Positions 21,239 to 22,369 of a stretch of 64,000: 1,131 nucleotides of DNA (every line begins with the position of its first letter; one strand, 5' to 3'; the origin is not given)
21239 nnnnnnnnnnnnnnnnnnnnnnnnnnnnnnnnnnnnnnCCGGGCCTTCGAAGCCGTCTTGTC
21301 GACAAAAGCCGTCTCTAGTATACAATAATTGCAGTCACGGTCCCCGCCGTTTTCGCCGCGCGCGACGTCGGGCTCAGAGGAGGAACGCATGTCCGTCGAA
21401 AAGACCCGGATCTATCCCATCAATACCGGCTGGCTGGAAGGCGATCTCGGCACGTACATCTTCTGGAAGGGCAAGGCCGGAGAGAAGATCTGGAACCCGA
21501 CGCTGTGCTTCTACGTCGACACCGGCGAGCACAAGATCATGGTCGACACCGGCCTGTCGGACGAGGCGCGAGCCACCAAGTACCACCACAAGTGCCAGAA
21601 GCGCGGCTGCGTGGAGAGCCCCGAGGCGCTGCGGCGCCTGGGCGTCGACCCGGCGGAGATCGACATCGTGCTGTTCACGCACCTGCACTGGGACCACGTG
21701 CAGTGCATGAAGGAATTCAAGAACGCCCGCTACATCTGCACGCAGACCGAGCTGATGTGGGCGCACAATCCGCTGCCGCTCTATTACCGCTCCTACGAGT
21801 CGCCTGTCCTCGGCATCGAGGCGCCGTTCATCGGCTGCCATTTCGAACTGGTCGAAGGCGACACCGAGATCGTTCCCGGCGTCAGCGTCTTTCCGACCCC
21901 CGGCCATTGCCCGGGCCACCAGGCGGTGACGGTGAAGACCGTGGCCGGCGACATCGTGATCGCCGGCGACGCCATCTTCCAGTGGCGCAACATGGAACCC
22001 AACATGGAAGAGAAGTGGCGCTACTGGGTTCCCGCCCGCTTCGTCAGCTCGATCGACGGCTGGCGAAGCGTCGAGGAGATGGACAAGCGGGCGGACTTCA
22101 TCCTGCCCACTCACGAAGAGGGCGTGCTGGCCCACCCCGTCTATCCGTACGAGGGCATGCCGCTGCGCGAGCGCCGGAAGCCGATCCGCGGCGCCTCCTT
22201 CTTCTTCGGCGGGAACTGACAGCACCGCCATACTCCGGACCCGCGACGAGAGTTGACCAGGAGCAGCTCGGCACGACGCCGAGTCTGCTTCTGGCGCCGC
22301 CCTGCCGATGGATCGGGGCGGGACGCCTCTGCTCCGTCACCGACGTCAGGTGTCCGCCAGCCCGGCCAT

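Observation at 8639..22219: GntR-flanked sugar-phosphate locus with three class II aldolase paralogues, UPF0261, FGGY kinase, phosphomutase, HAD-IIA and MBL-fold genes: pathway not assignable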

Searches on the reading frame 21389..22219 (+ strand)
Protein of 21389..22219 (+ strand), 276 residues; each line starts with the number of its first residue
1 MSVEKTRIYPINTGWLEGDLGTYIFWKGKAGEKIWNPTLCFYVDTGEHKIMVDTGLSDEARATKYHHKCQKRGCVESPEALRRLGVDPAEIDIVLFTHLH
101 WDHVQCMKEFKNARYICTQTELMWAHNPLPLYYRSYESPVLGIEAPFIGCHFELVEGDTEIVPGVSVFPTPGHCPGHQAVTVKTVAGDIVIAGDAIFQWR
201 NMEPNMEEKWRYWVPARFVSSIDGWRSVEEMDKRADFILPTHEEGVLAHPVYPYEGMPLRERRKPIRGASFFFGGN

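Call 5: search_protein_families(library=pfam, proteins=[window:21389-22219:+])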
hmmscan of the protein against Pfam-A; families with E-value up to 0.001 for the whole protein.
window:21389-22219:+ (276 aa): 3 families
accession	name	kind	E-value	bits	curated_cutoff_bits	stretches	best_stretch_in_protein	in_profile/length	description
PF00753.33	Lactamase_B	-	1.6e-23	84.2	22.7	1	35-201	3-156/196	Metallo-beta-lactamase superfamily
PF12706.13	Lactamase_B_2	-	9.6e-05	22.5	27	1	50-130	3-67/200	Beta-lactamase superfamily domain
PF23023.1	Anti-Pycsar_Apyc1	-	0.00016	21.6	50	1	74-111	37-74/250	Anti-Pycsar protein Apyc1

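Call 6: search_protein_families(library=ncbifam, proteins=[window:21389-22219:+])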
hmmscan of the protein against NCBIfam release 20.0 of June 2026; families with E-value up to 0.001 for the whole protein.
window:21389-22219:+ (276 aa): 12 families
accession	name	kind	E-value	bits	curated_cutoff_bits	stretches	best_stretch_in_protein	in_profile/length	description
NF047925.1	pyridox_lacton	equivalog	3.5e-26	92.6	325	1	6-243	4-253/268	4-pyridoxolactonase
NF045699.1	AHLLactAiiA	equivalog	8.2e-22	77.6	375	1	27-205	23-202/251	quorum-quenching N-acyl homoserine lactonase AiiA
NF045700.1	AHLLactAttM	equivalog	1e-14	54.7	390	1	70-235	76-234/257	AttM family quorum-quenching N-acyl homoserine lactonase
NF047919.1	lactonase_YtnP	equivalog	1.9e-12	47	425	1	32-192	41-206/274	YtnP family quorum-quenching lactonase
NF047976.1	lactonase_AhlS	equivalog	2e-12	46.8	475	1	36-208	41-227/276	AhlS family quorum-quenching N-acyl homoserine lactonase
NF047979.1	lactonase_AidB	equivalog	1.7e-11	43.9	360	1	77-112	80-115/271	AidB family quorum-quenching N-acyl homoserine lactonase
NF000469.2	CAR_gen_B3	exception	9.4e-08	31.4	500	1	80-121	102-146/311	CAR family subclass B3 metallo-beta-lactamase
TIGR03413.1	GSH_gloB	equivalog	3.5e-05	23.3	200.8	0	87-113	40-66/248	hydroxyacylglutathione hydrolase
NF033105.1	bla_subclass_B3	equivalog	4.5e-05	22.9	240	0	80-113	51-84/257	subclass B3 metallo-beta-lactamase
NF047896.1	blaMIM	exception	0.00021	20.8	640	1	81-183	99-204/306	MIM family subclass B3 metallo-beta-lactamase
NF040874.1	blaPJM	exception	0.00078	19.1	630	0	80-188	86-197/301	PJM family subclass B3 metallo-beta-lactamase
NF012229.1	bla_class_B_core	domain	0.00081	19.6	100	0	42-113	19-74/139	metallo-beta-lactamase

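Call 29: search_solved_structures(query=window:21389-22219:+, max_evalue=0.000001)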
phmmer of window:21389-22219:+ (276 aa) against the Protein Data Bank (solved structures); distinct sequences matched with E-value up to 0.000001: 18.
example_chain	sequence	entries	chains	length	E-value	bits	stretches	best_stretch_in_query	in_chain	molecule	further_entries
3aj3_A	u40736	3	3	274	8.1e-21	77.9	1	5-206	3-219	4-pyridoxolactonase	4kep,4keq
4j5f_A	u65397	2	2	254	7.6e-19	71.4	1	34-233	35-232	N-acyl homoserine lactonase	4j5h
2br6_A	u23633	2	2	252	5.2e-18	68.7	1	33-233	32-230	AIIA-LIKE PROTEIN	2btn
5eht_A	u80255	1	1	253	1.5e-17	67.2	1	32-233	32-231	N-acyl homoserine lactonase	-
2a7m_A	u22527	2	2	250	1.8e-17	66.9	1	34-233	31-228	N-acyl homoserine lactone hydrolase | N-acyl homoserine lactonase AiiA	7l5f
3dha_A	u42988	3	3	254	1.9e-17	66.9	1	34-233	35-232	N-Acyl Homoserine Lactone Hydrolase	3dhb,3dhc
5eh9_A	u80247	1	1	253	2e-17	66.8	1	34-233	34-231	N-acyl homoserine lactonase AiiA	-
8x78_L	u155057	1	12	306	2.8e-12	49.9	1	45-244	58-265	Glyoxylase, beta-lactamase superfamily II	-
7y7u_A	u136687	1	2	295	1.7e-11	47.4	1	34-197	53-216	MBL fold metallo-hydrolase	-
9khq_A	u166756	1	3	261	2.6e-10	43.4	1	70-233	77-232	N-acylhomoserine lactonase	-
9kho_A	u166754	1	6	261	3.6e-10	43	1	72-233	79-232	N-acylhomoserine lactonase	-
2r2d_A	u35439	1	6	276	3e-08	36.7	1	47-204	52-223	Zn-dependent hydrolases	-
4le6_A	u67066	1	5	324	4.4e-08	36.1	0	38-197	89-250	Organophosphorus hydrolase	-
5hif_A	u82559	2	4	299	9.8e-08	35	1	80-196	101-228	reconstructed lactonase ancestor, Anc1-MPH | dihydrocoumarin hydrolase, AncDHCH1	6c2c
4o98_A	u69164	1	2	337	2.3e-07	33.8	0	38-212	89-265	organophosphorus hydrolase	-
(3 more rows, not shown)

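Call 90: find_homologous_proteins(query=window:21389-22219:+, max_evalue=1e-90)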
Query window:21389-22219:+ (276 aa): 141 proteins with E <= 1e-90 among 1180 candidates; the best 120 are listed.
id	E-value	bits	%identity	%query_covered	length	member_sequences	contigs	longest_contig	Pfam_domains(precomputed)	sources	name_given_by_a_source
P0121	2.2e-182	623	92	100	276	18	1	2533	PF00753.34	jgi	jgi:N-acyl homoserine lactone hydrolase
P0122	4.0e-166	570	83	100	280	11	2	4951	PF00753.34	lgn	-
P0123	5.3e-163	560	83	100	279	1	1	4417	PF00753.34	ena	-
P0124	1.7e-157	542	79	100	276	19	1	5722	PF00753.34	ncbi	-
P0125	1.8e-156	538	77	100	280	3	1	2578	PF00753.34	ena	-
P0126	4.9e-156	537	79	100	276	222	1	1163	PF00753.34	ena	-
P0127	1.4e-154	532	77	100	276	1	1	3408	PF12706.14,PF00753.34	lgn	-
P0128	1.2e-152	526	77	100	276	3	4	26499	PF00753.34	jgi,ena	jgi:N-acyl homoserine lactone hydrolase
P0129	1.4e-152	525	77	100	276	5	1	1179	PF23023.2,PF00753.34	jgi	-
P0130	4.1e-152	524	77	100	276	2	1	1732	PF00753.34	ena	-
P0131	2.0e-151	522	76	100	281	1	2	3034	PF12706.14,PF00753.34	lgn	-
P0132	5.4e-151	520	76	100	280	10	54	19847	PF00753.34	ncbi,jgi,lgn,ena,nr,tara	ncbi:MAG: N-acyl homoserine lactonase family protein [Nitrospinaceae bacterium]|jgi:glyoxylase-like 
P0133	1.8e-146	505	75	98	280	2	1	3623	PF12706.14,PF23023.2,PF00753.34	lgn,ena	-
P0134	1.2e-143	496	74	100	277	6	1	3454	PF12706.14,PF00753.34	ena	-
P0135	3.3e-143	495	72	100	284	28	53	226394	PF00753.34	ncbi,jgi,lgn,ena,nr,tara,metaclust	ncbi:MAG: MBL fold metallo-hydrolase [Gammaproteobacteria bacterium]|jgi:glyoxylase-like metal-depen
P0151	9.8e-139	480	71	100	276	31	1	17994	PF00753.34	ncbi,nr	ncbi:MAG: N-acyl homoserine lactonase family protein [Anaerolineae bacterium]|nr:N-acyl homoserine l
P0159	9.4e-137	473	71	99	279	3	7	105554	PF12706.14,PF00753.34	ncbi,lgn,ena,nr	ncbi:MAG: N-acyl homoserine lactonase family protein [Rhodobacteraceae bacterium]|nr:N-acyl homoseri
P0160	9.5e-137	473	69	99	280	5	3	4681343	PF12706.14,PF00753.34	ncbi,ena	-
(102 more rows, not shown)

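Call 91: find_encoding_contigs(protein=P0135, flank=10000, max_places=2)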
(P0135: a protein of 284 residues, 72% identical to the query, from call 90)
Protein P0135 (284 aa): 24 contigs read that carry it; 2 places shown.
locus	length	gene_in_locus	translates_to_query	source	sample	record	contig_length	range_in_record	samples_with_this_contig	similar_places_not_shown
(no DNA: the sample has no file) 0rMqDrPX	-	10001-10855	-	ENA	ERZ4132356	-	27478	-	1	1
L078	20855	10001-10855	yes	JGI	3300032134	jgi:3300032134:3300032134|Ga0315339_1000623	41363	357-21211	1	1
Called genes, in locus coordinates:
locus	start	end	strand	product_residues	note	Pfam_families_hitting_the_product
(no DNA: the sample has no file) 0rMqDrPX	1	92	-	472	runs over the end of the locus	PF00884:Sulfatase, PF01663:Phosphodiest (faint), PF16347:SGSH_C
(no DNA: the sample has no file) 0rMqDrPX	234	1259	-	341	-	PF04909:Amidohydro_2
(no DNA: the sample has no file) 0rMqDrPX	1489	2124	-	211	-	PF14681:UPRTase, PF00156:Pribosyltran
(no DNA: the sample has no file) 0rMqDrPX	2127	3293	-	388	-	PF07958:DUF1688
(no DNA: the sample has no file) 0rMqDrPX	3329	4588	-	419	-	PF12471:GTP_CH_N, PF00925:GTP_cyclohydro2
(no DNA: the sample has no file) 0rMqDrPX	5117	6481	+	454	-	PF00324:AA_permease, PF13520:AA_permease_2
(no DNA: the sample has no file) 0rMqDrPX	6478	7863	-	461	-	PF00202:Aminotran_3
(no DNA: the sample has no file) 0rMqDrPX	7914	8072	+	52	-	-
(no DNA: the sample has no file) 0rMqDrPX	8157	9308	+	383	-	PF06792:UPF0261, PF23189:UPF0261_C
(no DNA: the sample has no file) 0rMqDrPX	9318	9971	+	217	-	PF00596:Aldolase_II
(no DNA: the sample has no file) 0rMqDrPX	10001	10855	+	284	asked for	PF00753:Lactamase_B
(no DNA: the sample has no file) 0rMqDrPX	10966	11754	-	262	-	PF03447:NAD_binding_3, PF01958:Asp_DH_C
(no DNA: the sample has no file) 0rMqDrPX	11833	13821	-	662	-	PF01011:PQQ, PF13360:PQQ_2 (faint)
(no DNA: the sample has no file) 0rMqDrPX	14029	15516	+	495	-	PF01970:TctA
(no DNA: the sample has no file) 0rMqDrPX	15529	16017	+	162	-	PF07331:TctB (weak)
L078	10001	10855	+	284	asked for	PF00753:Lactamase_B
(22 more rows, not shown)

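Call 92: find_encoding_contigs(protein=P0159, flank=10000, max_places=1)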
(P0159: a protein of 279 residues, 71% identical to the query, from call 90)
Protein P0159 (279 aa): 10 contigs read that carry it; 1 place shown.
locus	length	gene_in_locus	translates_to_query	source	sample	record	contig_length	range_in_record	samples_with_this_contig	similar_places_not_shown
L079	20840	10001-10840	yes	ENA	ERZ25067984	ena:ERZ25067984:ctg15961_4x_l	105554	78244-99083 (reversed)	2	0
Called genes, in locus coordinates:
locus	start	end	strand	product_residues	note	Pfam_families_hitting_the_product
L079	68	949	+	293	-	PF00528:BPD_transp_1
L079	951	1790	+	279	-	PF00528:BPD_transp_1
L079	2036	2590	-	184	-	-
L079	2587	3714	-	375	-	-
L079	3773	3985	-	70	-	-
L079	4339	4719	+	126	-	PF13560:HTH_31 (weak), PF01381:HTH_3, PF13443:HTH_26 (faint)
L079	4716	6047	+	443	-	PF13657:Couple_hipA, PF07804:HipA_C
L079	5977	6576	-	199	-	PF01609:DDE_Tnp_1 (weak), PF13586:DDE_Tnp_1_2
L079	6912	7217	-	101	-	-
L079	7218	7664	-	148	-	-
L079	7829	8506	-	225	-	PF00596:Aldolase_II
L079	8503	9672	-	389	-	PF06792:UPF0261, PF23189:UPF0261_C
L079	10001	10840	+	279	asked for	PF00753:Lactamase_B, PF12706:Lactamase_B_2 (weak)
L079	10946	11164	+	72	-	-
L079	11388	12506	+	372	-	PF13416:SBP_bac_8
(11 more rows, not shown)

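Call 93: find_encoding_contigs(protein=P0151, flank=10000, max_places=1)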
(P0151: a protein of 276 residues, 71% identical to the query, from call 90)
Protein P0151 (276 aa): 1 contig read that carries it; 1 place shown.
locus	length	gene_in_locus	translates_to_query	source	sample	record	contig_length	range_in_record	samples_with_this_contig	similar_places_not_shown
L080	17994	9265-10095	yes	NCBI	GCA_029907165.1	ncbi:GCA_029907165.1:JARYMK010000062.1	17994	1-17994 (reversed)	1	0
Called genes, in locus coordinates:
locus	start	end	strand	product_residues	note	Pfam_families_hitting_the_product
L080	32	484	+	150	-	PF01161:PBP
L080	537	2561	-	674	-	PF13231:PMT_2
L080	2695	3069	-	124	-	-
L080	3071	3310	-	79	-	PF14451:Ub-Mut7C, PF02597:ThiS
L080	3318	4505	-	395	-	PF04055:Radical_SAM, PF13186:SPASM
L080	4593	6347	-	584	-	PF02730:AFOR_N, PF01314:AFOR_C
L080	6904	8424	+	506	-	PF02446:Glyco_hydro_77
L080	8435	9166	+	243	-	PF07702:UTRA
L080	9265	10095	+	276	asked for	PF00753:Lactamase_B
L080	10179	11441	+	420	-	PF06792:UPF0261, PF23189:UPF0261_C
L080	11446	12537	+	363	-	PF01208:URO-D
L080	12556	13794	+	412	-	PF06792:UPF0261, PF23189:UPF0261_C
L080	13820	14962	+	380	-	PF01208:URO-D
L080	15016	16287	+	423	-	PF02788:RuBisCO_large_N (weak), PF00016:RuBisCO_large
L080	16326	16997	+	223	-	PF25107:VWA7_N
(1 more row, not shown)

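Call 95: find_encoding_contigs(protein=P0160, flank=10000, max_places=1)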
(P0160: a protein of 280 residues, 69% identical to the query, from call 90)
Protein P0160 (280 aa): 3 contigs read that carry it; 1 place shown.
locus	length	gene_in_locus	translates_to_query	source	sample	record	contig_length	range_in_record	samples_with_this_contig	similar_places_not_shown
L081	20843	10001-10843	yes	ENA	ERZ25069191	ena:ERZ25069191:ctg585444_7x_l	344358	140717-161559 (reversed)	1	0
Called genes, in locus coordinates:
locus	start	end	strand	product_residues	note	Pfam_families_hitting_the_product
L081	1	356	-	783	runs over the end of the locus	PF14236:DruA, PF14706:Tnp_DNA_bind, PF01609:DDE_Tnp_1 (weak), PF02281:Dimer_Tnp_Tn5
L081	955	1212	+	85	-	PF22513:FitA-like_RHH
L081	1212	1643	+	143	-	PF01850:PIN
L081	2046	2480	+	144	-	-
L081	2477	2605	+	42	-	-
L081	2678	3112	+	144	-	-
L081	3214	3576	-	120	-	-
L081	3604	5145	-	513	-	PF21804:Transposase_29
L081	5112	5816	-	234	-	PF02796:HTH_7 (faint), PF13384:HTH_23 (weak), PF13518:HTH_28 (weak), PF13551:HTH_29, PF18024:HTH_50 (faint)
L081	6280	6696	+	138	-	-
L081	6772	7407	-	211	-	PF00596:Aldolase_II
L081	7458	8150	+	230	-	-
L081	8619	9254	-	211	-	PF00528:BPD_transp_1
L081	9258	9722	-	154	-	PF00005:ABC_tran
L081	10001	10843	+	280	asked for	PF00753:Lactamase_B, PF12706:Lactamase_B_2 (faint)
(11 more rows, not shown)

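Call 96: find_encoding_contigs(protein=P0132, flank=10000, max_places=1)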
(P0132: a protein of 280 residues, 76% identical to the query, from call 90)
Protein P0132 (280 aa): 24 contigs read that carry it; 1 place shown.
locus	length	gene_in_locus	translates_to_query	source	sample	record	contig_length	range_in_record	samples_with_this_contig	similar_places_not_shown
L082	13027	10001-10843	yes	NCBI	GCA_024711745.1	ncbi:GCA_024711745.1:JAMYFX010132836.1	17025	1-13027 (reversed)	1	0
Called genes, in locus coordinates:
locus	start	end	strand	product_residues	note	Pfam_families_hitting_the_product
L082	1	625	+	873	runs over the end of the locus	PF00809:Pterin_bind, PF01208:URO-D, PF02607:B12-binding_2, PF02310:B12-binding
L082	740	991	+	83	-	-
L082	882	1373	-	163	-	-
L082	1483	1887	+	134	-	-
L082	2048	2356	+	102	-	-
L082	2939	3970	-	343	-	PF00596:Aldolase_II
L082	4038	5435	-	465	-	PF02878:PGM_PMM_I, PF02879:PGM_PMM_II, PF02880:PGM_PMM_III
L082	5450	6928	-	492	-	PF00370:FGGY_N, PF02782:FGGY_C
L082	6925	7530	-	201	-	PF00596:Aldolase_II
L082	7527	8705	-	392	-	PF06792:UPF0261, PF23189:UPF0261_C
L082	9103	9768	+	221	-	PF00392:GntR, PF07729:FCD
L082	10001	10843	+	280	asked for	PF00753:Lactamase_B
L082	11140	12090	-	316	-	PF05721:PhyH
